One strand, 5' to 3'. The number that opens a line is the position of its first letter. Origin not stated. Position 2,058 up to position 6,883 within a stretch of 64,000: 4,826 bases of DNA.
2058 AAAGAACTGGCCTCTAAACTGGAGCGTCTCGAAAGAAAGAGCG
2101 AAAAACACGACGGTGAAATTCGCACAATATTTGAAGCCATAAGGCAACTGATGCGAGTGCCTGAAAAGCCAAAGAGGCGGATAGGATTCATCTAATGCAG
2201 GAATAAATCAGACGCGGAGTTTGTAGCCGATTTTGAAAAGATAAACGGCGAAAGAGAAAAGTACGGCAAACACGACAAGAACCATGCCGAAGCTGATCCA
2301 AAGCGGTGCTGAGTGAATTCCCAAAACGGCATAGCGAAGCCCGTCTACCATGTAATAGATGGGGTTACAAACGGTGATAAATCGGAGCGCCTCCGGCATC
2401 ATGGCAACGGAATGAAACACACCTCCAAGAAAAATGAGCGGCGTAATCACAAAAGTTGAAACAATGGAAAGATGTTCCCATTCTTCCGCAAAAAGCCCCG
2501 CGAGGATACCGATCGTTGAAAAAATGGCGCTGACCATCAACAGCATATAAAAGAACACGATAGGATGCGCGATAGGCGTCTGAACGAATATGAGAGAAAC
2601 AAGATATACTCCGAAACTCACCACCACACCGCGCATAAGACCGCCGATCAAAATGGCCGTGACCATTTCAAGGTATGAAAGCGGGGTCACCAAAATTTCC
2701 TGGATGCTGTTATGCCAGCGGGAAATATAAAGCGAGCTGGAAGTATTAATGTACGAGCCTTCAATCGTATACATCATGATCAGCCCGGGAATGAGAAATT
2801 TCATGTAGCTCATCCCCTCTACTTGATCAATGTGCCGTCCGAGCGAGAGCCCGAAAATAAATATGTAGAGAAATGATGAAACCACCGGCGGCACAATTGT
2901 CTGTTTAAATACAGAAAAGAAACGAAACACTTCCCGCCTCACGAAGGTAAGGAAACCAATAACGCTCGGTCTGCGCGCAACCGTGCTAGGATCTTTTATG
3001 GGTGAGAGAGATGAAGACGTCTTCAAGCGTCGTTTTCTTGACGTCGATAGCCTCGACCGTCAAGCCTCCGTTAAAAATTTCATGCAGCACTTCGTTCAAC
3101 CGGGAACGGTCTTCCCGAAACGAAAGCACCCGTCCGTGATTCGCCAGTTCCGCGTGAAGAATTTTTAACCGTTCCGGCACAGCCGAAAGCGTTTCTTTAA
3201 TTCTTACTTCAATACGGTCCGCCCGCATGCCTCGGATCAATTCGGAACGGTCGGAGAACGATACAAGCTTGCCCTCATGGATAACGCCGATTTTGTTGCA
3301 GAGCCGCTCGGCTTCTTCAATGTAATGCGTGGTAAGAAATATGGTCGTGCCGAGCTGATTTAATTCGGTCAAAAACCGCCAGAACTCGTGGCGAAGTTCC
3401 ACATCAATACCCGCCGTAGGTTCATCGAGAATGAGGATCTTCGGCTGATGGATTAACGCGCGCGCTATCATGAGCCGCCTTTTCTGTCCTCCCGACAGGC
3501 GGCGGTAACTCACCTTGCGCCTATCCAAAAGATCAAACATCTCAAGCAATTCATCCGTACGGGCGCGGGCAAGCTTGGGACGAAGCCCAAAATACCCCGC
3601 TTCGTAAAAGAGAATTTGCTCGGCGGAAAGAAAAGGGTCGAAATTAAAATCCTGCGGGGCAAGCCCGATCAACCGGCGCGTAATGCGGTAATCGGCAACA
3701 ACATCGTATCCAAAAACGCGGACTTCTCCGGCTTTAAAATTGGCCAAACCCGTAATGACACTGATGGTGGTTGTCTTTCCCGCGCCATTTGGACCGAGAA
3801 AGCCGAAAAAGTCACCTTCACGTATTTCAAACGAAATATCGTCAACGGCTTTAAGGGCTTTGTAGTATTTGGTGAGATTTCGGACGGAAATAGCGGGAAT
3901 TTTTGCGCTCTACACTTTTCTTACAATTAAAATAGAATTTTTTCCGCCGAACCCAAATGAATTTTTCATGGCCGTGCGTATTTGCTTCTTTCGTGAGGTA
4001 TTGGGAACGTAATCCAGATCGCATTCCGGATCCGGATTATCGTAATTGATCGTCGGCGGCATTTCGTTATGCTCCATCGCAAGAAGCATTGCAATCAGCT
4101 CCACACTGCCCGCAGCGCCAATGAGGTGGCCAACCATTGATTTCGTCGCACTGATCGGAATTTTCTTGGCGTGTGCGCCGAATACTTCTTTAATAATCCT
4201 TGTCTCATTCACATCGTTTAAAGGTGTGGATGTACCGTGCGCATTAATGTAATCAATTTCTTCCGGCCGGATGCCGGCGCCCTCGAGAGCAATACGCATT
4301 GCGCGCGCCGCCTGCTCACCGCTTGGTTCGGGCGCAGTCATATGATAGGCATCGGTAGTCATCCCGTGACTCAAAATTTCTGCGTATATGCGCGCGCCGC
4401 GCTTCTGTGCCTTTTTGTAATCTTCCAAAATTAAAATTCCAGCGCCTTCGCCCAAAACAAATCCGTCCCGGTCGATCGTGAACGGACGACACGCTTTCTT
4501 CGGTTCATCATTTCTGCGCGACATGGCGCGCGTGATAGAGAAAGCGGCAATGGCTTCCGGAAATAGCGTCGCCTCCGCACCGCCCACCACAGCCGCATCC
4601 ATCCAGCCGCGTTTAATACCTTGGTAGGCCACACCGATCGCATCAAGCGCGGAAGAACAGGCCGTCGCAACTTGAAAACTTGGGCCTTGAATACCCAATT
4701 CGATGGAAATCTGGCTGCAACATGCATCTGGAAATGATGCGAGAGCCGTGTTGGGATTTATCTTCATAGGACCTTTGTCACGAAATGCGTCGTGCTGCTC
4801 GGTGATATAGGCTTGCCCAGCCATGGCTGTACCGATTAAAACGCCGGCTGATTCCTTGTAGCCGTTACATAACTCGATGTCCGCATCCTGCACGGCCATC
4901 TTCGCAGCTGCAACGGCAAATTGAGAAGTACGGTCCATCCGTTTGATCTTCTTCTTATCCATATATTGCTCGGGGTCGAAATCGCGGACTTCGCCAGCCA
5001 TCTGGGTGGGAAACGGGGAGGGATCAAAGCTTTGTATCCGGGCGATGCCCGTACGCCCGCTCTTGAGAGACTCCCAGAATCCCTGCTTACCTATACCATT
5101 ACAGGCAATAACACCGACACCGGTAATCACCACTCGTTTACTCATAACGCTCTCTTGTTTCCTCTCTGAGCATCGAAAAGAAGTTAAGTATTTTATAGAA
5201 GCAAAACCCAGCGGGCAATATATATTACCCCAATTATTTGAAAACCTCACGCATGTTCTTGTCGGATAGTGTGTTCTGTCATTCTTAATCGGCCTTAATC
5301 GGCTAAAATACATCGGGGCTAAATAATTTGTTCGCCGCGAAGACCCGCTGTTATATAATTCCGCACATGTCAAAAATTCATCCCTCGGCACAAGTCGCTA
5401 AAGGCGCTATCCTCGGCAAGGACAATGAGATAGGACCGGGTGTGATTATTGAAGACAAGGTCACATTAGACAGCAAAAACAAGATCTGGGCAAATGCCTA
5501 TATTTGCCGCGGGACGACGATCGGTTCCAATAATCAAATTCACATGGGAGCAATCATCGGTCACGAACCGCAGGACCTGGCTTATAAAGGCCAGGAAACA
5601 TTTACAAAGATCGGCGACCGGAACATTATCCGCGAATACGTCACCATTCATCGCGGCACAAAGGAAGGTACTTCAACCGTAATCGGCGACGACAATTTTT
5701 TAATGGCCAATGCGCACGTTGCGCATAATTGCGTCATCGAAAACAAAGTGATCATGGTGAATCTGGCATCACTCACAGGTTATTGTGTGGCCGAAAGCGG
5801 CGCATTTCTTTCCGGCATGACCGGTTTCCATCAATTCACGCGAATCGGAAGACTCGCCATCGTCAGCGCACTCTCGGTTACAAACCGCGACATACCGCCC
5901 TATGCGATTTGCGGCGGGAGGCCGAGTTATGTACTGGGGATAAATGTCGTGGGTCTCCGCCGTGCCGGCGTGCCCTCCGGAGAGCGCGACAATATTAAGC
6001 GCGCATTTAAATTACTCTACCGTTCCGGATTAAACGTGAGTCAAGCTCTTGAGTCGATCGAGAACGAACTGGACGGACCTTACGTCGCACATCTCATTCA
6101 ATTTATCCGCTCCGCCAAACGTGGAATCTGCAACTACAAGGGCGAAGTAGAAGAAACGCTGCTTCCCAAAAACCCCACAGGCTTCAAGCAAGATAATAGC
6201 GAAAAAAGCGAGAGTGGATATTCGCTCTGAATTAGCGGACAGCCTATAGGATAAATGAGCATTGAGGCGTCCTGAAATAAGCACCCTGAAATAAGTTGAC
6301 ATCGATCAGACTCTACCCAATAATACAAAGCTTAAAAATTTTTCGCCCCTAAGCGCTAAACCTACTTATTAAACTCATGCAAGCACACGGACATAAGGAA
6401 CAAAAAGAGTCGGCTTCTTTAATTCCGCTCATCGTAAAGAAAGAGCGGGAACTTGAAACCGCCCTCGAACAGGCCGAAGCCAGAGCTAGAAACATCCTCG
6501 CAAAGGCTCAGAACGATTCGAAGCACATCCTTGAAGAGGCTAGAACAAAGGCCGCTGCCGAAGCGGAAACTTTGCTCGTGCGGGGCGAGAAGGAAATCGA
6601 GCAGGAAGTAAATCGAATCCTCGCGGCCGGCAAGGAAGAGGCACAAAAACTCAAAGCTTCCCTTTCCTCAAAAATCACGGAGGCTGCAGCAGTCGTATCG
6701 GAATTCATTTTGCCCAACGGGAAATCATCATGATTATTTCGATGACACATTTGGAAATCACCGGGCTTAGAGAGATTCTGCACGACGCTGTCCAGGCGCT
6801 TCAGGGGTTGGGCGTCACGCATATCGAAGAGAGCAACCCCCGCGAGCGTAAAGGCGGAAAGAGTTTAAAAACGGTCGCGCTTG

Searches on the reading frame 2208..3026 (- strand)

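Call 52: search_protein_families(library=pfam, proteins=[window:2208-3026:-], max_evalue=0.00001)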
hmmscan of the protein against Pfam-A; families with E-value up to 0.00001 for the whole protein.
window:2208-3026:- (272 aa): 2 families
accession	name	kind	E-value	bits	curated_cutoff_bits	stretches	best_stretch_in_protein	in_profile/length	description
PF01061.29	ABC2_membrane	-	6.4e-25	88.4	26.9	1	25-234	3-210/211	ABC-2 type transporter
PF12698.13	ABC2_membrane_3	-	1e-06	28.6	31.6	1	71-262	157-347/347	ABC-2 family transporter protein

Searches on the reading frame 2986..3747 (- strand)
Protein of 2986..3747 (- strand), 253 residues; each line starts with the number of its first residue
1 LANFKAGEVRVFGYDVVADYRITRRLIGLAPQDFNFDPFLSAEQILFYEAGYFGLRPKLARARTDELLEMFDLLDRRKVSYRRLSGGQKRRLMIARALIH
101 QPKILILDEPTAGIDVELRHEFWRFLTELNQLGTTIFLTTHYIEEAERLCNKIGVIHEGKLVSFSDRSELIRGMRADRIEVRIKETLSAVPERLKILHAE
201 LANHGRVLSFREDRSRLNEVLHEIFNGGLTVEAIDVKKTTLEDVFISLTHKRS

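Call 52: search_protein_families(library=pfam, proteins=[window:2986-3747:-], max_evalue=0.00001)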
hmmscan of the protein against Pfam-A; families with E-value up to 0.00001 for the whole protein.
window:2986-3747:- (253 aa): 2 families
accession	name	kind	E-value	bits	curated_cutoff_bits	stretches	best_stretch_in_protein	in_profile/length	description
PF00005.33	ABC_tran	-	6.5e-17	62.9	25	1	5-112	38-137/137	ABC transporter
PF13304.12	AAA_21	-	2.3e-09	38.2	27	1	39-141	211-298/304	AAA domain, putative AbiEii toxin, Type IV TA system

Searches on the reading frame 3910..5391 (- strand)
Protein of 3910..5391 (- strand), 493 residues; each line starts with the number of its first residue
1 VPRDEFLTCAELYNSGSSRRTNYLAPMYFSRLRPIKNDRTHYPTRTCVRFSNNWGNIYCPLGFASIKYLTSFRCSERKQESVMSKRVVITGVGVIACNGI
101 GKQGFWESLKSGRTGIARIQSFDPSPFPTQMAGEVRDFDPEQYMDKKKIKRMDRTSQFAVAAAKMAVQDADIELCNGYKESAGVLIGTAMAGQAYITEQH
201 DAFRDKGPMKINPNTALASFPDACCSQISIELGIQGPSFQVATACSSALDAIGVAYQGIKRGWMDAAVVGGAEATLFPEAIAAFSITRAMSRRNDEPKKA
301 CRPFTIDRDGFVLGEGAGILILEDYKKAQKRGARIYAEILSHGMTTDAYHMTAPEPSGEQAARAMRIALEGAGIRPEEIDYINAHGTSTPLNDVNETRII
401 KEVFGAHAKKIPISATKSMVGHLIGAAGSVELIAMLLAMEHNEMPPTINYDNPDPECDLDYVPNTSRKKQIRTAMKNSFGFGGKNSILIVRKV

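Call 52: search_protein_families(library=pfam, proteins=[window:3910-5391:-], max_evalue=0.00001)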
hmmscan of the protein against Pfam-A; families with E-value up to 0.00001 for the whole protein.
window:3910-5391:- (493 aa): 2 families
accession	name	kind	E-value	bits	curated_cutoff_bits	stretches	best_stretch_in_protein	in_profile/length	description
PF00109.32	ketoacyl-synt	-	3e-51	174.9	20.8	1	85-328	2-252/252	Beta-ketoacyl synthase, N-terminal domain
PF02801.28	Ketoacyl-synt_C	-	1.3e-41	141.8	20.8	1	336-450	1-118/119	Beta-ketoacyl synthase, C-terminal domain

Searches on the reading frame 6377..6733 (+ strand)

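Call 8: search_protein_families(library=pfam, proteins=[window:6377-6733:+])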
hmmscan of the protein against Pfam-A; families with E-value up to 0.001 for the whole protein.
window:6377-6733:+ (118 aa): 3 families
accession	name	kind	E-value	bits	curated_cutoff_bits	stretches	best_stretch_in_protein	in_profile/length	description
PF00430.23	ATP-synt_B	-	9.7e-07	29.4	28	1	25-99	55-129/132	ATP synthase B/B' CF(0)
PF16999.10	V-ATPase_G_2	-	7.6e-06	26.9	28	1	12-113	3-104/104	Vacuolar (H+)-ATPase G subunit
PF24573.1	HEAT_DAAF5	-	0.00022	21.4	31.9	1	38-113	23-98/194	Dynein axonemal assembly factor 5, HEAT-repeat domain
